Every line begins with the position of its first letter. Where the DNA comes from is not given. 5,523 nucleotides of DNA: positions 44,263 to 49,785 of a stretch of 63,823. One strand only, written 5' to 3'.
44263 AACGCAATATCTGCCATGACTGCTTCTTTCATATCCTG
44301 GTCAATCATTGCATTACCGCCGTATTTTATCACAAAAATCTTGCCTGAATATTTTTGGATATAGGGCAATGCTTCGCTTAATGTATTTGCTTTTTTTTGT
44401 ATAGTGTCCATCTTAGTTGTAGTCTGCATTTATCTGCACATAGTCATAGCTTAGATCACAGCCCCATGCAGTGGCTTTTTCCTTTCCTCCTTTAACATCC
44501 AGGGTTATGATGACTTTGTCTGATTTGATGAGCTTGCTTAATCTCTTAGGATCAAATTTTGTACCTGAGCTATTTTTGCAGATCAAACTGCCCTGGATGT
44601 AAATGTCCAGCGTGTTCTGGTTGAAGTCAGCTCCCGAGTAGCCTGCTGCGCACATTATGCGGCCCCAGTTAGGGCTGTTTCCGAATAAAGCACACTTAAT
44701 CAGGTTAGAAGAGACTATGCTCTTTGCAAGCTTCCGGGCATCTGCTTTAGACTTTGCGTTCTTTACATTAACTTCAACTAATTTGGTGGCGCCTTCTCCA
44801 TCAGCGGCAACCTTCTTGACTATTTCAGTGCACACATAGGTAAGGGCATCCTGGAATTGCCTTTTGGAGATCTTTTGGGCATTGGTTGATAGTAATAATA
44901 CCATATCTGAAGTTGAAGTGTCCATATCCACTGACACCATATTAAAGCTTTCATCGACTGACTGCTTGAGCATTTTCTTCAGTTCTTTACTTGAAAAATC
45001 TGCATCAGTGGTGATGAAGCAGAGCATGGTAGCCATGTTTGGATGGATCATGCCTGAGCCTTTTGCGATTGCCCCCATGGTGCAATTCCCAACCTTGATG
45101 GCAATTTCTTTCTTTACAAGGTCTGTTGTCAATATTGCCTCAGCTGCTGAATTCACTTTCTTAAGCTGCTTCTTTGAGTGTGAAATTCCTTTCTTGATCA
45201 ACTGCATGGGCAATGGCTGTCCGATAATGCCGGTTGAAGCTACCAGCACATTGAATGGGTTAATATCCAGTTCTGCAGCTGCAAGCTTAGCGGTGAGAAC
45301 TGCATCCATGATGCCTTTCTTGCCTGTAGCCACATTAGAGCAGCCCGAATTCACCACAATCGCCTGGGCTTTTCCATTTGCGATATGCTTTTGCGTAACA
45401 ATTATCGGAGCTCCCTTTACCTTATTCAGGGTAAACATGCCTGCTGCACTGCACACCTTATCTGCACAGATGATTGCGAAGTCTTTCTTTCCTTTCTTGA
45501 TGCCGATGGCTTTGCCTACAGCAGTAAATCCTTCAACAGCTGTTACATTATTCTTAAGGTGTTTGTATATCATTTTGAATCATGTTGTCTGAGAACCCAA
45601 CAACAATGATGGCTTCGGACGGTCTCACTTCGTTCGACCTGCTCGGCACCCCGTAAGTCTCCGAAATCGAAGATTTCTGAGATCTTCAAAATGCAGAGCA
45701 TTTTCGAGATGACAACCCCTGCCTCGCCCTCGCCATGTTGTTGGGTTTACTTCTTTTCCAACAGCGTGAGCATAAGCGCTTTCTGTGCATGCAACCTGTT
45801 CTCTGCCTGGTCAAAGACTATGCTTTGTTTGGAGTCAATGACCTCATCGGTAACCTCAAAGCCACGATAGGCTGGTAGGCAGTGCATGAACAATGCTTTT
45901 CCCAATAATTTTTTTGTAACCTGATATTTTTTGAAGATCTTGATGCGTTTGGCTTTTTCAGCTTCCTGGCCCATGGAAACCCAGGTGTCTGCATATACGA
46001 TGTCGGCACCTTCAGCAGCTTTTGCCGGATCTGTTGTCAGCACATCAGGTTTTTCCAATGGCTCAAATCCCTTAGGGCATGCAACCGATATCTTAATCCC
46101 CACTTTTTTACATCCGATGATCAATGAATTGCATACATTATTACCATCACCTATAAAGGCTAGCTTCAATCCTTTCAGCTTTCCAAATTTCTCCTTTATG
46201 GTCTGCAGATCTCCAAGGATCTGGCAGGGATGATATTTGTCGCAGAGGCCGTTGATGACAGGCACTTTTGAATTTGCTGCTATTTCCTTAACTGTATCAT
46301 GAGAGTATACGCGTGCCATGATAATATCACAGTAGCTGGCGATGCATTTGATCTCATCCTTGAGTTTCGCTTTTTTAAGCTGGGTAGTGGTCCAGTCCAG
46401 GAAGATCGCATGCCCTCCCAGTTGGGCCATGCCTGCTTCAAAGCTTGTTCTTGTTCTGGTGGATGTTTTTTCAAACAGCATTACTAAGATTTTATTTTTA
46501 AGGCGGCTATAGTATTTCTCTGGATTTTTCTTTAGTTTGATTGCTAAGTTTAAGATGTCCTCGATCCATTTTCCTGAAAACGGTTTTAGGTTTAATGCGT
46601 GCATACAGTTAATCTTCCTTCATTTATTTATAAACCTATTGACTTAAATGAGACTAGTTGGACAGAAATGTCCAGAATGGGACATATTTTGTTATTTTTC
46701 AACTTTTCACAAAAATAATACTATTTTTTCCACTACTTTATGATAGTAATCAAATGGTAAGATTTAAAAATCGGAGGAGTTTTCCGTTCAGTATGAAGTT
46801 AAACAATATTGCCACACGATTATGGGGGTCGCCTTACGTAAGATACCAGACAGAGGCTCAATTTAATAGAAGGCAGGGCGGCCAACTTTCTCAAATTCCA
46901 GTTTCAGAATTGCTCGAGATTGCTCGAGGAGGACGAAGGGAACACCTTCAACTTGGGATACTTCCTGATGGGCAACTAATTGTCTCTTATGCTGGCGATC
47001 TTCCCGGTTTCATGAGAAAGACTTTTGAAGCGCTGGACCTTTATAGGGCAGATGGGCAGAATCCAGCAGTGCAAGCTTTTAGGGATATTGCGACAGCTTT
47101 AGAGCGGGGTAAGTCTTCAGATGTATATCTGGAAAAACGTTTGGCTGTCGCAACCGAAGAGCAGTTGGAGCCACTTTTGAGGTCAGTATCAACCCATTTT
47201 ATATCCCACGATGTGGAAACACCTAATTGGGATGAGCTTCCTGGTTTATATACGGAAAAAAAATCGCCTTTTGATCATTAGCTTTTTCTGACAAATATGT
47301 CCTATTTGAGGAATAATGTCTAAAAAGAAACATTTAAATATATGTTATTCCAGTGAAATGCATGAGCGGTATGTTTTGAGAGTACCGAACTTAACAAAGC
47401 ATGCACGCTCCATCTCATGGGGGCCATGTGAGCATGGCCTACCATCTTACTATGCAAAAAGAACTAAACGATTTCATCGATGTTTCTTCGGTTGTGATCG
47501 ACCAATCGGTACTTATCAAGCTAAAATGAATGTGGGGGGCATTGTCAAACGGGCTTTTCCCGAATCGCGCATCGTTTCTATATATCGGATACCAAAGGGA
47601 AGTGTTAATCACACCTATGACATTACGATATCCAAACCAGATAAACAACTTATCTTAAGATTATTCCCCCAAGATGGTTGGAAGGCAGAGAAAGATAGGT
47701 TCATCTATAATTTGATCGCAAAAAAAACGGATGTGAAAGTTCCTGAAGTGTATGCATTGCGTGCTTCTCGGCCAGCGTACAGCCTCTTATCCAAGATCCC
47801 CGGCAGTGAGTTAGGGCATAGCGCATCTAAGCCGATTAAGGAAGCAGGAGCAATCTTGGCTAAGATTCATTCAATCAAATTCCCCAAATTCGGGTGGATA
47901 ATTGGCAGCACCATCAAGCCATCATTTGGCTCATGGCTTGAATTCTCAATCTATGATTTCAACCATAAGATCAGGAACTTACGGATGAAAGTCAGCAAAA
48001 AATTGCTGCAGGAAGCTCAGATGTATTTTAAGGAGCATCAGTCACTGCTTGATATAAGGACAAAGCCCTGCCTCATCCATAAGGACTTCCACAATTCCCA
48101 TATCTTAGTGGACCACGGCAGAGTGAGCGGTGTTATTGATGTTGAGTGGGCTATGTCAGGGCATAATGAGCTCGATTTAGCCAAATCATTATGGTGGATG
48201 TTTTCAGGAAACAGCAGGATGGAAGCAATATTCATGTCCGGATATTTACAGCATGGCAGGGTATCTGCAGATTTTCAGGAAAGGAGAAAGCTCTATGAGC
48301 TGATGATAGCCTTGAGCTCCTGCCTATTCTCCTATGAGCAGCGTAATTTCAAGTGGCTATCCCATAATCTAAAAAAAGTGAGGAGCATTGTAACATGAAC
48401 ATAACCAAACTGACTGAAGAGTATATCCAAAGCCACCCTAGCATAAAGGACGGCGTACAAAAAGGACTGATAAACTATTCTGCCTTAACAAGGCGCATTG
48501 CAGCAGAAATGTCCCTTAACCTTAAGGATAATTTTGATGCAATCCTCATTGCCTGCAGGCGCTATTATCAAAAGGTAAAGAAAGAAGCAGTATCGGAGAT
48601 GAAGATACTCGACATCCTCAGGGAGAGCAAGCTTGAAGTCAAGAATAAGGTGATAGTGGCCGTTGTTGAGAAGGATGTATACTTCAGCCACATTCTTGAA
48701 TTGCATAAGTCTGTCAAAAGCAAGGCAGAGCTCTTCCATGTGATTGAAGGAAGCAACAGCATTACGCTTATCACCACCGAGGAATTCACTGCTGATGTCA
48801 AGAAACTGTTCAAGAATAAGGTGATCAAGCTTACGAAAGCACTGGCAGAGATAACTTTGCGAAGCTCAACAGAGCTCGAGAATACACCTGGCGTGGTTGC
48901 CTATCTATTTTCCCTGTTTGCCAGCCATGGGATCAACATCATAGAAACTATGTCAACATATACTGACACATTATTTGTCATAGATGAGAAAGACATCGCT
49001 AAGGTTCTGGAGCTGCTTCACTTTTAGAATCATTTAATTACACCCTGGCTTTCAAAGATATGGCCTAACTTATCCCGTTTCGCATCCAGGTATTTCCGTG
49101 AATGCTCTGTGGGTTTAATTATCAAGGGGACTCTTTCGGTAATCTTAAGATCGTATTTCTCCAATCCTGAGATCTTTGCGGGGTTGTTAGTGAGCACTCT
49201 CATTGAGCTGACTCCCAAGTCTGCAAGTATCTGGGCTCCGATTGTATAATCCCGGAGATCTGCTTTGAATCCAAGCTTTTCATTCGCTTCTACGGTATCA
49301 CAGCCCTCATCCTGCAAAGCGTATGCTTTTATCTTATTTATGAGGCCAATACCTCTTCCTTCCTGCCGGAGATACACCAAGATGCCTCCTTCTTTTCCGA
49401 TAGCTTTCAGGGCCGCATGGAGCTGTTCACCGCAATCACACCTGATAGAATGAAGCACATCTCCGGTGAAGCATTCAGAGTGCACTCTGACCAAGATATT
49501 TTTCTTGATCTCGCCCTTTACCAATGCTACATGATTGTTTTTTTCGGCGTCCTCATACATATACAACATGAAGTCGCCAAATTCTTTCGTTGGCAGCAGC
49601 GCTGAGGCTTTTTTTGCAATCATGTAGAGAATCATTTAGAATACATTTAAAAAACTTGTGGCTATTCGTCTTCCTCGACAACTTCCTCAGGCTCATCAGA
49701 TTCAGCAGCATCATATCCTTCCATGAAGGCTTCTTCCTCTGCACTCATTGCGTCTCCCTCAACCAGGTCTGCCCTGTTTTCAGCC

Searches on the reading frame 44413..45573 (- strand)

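Call 15: search_protein_families(library=ncbifam, proteins=[window:44413-45573:-], max_evalue=0.00001)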
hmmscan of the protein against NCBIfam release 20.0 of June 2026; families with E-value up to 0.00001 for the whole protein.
window:44413-45573:- (386 aa): 2 families
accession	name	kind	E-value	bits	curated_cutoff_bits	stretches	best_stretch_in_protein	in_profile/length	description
NF003802.0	PRK05388.1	equivalog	9e-138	459.2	351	1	7-386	4-399/400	bifunctional glutamate N-acetyltransferase/amino-acid acetyltransferase ArgJ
TIGR00120.1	ArgJ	equivalog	3.4e-132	441.1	298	1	7-385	2-403/405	bifunctional ornithine acetyltransferase/N-acetylglutamate synthase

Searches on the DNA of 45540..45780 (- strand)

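Call 45: search_rna_families(source=window, start=45540, end=45780, threshold=evalue, max_evalue=10, show_alignments=2)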
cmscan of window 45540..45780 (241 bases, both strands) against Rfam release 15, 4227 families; matches with E-value up to 10: 2.
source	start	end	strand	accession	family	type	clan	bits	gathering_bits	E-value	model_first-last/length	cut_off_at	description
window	45676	45715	+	RF03401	mir-1323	Gene; miRNA;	-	19.1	98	0.11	1-73/73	no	mir-1323 microRNA precursor family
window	45734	45768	+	RF00256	mir-196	Gene; miRNA;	-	15.4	55.4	0.82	20-58/77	no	mir-196 microRNA precursor family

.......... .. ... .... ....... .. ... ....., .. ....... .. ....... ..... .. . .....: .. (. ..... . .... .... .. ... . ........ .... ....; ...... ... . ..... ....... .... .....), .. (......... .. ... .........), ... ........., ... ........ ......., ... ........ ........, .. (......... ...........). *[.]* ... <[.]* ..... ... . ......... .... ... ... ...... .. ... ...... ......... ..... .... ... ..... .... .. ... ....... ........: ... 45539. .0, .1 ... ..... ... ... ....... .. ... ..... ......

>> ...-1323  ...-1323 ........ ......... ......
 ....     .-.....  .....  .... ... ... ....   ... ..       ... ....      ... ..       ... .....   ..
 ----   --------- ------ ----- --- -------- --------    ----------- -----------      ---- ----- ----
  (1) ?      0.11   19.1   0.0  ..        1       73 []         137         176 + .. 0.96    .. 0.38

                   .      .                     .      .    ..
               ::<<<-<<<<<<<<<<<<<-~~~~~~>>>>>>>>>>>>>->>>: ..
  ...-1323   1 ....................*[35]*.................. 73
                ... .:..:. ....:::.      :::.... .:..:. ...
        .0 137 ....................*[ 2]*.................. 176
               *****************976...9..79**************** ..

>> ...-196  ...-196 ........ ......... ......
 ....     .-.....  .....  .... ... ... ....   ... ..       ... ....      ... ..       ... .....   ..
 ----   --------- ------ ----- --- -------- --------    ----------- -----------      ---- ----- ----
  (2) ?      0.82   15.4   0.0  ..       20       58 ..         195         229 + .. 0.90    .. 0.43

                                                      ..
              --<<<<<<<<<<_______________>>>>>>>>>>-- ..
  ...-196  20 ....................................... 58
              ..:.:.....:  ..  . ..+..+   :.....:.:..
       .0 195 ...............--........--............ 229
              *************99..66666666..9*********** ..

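Call 71: build_rna_model(alignment_id=A5)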
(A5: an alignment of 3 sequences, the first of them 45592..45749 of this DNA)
Model R2 built from alignment A5 (3 sequences, 170 columns); structure: RNAalifold consensus.
model positions 155; base pairs 30; branch points 1; effective number of sequences 1.38; information 0.589 bits per position. Calibrated on 0.2 Mb of random sequence (short: E-values are rough).
structure used (alignment columns):
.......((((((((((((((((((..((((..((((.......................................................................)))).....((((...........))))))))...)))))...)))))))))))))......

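Call 72: search_with_rna_model(model_id=R2, sources=[window, L001, L002, L003, L004, L005, L010, L011, L013, L017, L098, L099, L101, L103, L104, L106, L107, L108, L109, L110, L042, L046], max_evalue=10, show_alignments=0)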
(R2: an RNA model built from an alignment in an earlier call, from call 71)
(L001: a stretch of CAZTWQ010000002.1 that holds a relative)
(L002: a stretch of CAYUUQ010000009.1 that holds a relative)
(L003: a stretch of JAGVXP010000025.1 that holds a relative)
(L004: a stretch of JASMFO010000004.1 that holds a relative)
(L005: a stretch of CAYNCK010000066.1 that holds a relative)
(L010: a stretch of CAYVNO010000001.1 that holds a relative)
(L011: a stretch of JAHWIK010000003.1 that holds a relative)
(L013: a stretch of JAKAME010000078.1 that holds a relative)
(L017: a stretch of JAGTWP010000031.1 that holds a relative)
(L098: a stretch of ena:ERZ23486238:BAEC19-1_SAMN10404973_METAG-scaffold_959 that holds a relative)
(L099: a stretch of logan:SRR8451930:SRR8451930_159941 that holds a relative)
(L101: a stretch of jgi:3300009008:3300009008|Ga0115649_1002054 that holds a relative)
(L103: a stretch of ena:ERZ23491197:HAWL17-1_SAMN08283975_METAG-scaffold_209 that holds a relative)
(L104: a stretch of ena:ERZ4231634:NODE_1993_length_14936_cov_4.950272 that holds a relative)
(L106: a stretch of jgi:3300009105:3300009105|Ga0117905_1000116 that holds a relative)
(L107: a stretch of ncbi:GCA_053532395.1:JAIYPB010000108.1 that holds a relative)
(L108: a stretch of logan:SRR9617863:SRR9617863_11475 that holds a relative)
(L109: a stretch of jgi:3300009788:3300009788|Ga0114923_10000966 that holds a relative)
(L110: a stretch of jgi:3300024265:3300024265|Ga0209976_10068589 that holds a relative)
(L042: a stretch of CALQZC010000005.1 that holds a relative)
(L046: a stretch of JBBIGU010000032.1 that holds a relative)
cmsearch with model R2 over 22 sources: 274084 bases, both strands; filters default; matches with E-value up to 10: 6.
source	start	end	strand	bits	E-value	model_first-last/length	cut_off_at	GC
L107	9833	9987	+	183.7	7.7e-42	1-155/155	no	0.43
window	45587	45755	-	146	1.1e-32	1-155/155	no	0.5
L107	1411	1520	+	118.7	4.6e-26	1-155/155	no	0.46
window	1402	1558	-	30.4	0.00013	1-155/155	no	0.38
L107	1412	1521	-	29.7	0.00019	1-155/155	no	0.46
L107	9834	9988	-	20.6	0.03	1-155/155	no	0.44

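Call 99: search_with_rna_model(model_id=R2, sources=[L006, L007, L008, L009, L012, L014, L015, L016, L018, L019, L020, L021, L022, L023, L024, L025, L026, L027, L028, L029, L030, L031, L032, L033, L034, L035, L036, L037, L038, L039, L040, L041, L043, L044, L045, L047, L048, L049, L050, L051, L052, L053, L054, L055, L056, L057, L058, L059, L060, L061, L062, L063, L064, L065, L066, L067, L068, L069, L070, L071, L072, L073, L074, L075, L076, L077, L078, L079, L080, L081, L082, L083, L084, L085, L086, L087, L088, L089, L102, L105], max_evalue=1)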
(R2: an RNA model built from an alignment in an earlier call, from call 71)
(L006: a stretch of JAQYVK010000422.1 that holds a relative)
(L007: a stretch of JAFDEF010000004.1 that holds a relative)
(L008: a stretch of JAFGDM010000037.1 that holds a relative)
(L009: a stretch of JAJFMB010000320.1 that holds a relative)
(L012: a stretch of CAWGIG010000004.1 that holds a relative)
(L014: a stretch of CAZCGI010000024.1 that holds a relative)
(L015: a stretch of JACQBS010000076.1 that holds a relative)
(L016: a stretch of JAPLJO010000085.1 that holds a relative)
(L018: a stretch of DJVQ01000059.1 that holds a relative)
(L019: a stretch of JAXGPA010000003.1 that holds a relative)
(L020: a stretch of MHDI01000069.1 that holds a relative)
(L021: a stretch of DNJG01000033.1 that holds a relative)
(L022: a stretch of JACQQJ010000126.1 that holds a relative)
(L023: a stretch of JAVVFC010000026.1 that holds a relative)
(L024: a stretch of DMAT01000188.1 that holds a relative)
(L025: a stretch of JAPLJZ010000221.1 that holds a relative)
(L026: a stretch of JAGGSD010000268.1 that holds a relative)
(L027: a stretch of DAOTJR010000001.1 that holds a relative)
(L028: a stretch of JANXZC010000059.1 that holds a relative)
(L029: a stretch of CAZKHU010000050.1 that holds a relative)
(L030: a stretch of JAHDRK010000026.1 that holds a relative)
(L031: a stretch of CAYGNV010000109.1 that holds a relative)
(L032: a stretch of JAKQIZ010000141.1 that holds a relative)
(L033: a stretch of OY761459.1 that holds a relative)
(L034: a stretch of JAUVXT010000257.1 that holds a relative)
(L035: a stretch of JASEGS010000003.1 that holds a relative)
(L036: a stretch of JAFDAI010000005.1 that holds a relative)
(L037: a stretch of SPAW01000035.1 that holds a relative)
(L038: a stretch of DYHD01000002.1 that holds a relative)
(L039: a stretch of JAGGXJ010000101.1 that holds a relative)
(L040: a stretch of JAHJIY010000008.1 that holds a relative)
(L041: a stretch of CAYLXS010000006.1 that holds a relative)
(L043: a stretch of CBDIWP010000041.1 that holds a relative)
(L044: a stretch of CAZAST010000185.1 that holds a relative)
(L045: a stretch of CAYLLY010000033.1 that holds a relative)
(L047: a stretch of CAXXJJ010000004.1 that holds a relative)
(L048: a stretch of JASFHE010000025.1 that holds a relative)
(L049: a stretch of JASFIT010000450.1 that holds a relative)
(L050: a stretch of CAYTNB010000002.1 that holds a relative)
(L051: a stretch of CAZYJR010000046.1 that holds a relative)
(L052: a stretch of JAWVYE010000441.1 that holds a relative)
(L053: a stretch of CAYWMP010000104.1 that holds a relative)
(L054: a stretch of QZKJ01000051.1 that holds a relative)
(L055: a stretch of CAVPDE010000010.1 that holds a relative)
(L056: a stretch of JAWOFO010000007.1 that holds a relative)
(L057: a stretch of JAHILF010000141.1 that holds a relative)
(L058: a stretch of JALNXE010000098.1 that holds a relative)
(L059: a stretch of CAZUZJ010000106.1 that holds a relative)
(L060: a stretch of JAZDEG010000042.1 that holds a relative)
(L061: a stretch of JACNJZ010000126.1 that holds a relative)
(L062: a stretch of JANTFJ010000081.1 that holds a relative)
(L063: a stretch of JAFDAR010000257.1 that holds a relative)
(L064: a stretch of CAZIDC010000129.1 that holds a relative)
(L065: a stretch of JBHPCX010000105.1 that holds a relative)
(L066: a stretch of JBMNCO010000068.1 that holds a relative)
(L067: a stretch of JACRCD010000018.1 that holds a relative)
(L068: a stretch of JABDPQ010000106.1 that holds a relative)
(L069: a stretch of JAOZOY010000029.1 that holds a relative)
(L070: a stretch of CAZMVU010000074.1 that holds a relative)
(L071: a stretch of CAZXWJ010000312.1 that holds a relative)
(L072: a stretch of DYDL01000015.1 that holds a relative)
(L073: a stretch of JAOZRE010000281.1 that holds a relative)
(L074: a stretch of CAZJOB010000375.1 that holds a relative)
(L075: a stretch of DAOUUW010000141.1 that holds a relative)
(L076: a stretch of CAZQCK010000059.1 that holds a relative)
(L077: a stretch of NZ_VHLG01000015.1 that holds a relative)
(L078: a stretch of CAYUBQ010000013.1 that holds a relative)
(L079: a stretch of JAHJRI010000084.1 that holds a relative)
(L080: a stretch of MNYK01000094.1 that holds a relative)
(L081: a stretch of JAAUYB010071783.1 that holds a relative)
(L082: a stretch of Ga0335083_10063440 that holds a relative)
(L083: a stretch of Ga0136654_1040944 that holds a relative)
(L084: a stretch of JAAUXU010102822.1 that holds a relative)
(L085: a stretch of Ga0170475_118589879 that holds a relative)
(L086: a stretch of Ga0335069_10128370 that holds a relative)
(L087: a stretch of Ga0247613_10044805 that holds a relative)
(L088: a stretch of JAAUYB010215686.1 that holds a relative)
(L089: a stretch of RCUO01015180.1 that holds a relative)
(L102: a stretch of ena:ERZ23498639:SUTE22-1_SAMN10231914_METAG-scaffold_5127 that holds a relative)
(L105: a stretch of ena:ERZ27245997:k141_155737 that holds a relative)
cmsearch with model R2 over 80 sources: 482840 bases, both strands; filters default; matches with E-value up to 1: 1.
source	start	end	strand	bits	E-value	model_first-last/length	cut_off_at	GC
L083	930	999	-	18.1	0.23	1-155/155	no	0.31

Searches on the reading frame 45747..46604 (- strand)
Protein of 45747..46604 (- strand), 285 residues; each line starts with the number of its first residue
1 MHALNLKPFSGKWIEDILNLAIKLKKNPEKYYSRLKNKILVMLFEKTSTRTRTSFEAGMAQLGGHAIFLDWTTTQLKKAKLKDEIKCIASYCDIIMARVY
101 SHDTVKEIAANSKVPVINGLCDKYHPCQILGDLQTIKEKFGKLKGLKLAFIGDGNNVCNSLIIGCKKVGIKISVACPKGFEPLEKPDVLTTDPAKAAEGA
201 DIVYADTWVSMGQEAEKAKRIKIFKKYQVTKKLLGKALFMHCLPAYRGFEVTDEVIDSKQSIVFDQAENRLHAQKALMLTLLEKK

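Call 15: search_protein_families(library=ncbifam, proteins=[window:45747-46604:-], max_evalue=0.00001)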
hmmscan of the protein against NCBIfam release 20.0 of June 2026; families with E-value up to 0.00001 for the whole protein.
window:45747-46604:- (285 aa): 16 families
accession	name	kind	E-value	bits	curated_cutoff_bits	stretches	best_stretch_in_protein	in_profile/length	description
NF001986.0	PRK00779.1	subfamily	2.3e-113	378.4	306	1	2-284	7-306/307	ornithine carbamoyltransferase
TIGR00658.1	orni_carb_tr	equivalog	7.2e-107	357.1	280.85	1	2-282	2-303/304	ornithine carbamoyltransferase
NF011380.0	PRK14805.1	equivalog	5.5e-93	311.3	421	1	2-283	3-301/302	ornithine carbamoyltransferase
TIGR04384.1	putr_carbamoyl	exception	3.7e-82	276.1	500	1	5-284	4-309/330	putrescine carbamoyltransferase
NF003286.0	PRK04284.1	subfamily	1.7e-65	221.3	515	1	4-282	10-330/332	ornithine carbamoyltransferase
NF011379.0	PRK14804.1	equivalog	1.9e-64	217.7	373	1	2-283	8-310/311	ornithine carbamoyltransferase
NF002470.0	PRK01713.1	equivalog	2.9e-48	165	545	1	2-247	9-279/334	ornithine carbamoyltransferase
NF009213.0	PRK12562.1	subfamily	7.4e-47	160.3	559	1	2-283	8-333/334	ornithine carbamoyltransferase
NF003384.0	PRK04523.1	equivalog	2e-44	152.1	288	1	2-283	5-334/336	N-acetylornithine carbamoyltransferase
NF002032.1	PRK00856.1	equivalog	8.8e-42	143.3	263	1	2-281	2-296/297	aspartate carbamoyltransferase catalytic subunit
TIGR00670.1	asp_carb_tr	equivalog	3.1e-39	134.9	236.95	1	3-282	3-303/304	aspartate carbamoyltransferase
NF006046.0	PRK08192.1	equivalog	6.1e-20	71.7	512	1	2-181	8-199/339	aspartate carbamoyltransferase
NF008853.0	PRK11891.1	equivalog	1.9e-18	66.3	560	1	35-281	125-397/430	aspartate carbamoyltransferase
NF010387.0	PRK13814.1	equivalog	9.6e-16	57.5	660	1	2-278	7-299/310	aspartate carbamoyltransferase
NF005538.0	PRK07200.1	equivalog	5e-11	42.2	453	1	36-196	59-246/396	knotted carbamoyltransferase YgeW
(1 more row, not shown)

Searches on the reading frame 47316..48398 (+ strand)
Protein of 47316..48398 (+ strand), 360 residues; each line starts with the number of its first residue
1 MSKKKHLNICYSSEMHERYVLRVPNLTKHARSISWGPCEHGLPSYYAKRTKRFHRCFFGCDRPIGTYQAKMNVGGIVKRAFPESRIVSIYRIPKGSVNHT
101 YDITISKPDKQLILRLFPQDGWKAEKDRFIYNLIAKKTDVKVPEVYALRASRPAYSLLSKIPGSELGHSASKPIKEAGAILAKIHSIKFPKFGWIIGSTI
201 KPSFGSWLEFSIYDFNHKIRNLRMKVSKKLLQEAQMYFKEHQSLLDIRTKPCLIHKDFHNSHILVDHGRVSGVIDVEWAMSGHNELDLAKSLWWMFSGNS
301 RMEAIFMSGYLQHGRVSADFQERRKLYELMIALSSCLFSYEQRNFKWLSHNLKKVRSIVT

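Call 43: search_protein_families(library=pfam, proteins=[window:47316-48398:+], max_evalue=0.001)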
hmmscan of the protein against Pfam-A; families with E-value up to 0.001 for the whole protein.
window:47316-48398:+ (360 aa): 2 families
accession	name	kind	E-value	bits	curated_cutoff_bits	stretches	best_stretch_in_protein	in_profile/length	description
PF01636.29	APH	-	2.6e-22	80.2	23.2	1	91-311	4-230/239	Phosphotransferase enzyme family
PF03881.20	Fructosamin_kin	-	3.3e-11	43.4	22.4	1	85-336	18-267/288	Fructosamine kinase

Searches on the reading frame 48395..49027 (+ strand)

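Call 43: search_protein_families(library=pfam, proteins=[window:48395-49027:+], max_evalue=0.001)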
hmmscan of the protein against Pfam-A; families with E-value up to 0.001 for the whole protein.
window:48395-49027:+ (210 aa): 4 families
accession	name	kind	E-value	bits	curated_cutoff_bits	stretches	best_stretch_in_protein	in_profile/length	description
PF13840.12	ACT_7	-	2.6e-08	34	27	1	157-209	13-64/65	ACT domain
PF22468.2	ACT_9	-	1e-06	28.8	27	1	161-209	8-58/61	ACT domain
PF01842.31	ACT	-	4.4e-06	26.8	27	1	160-209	6-62/66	ACT domain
PF24367.1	DUF7523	-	0.00033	21.4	27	1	7-69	6-62/158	Family of unknown function (DUF7523)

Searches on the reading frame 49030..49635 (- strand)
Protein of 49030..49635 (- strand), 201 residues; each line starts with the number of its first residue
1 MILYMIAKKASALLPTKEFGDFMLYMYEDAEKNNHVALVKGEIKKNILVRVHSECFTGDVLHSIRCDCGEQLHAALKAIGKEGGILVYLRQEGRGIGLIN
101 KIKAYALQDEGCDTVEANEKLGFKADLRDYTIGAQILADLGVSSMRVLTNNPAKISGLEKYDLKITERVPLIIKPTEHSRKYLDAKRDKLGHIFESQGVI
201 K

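Call 43: search_protein_families(library=pfam, proteins=[window:49030-49635:-], max_evalue=0.001)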
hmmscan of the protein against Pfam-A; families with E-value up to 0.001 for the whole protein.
window:49030-49635:- (201 aa): 1 family
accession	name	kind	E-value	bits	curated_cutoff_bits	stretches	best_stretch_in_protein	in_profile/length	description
PF00925.25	GTP_cyclohydro2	-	1.7e-72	242.9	23.3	1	10-170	4-165/165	GTP cyclohydrolase II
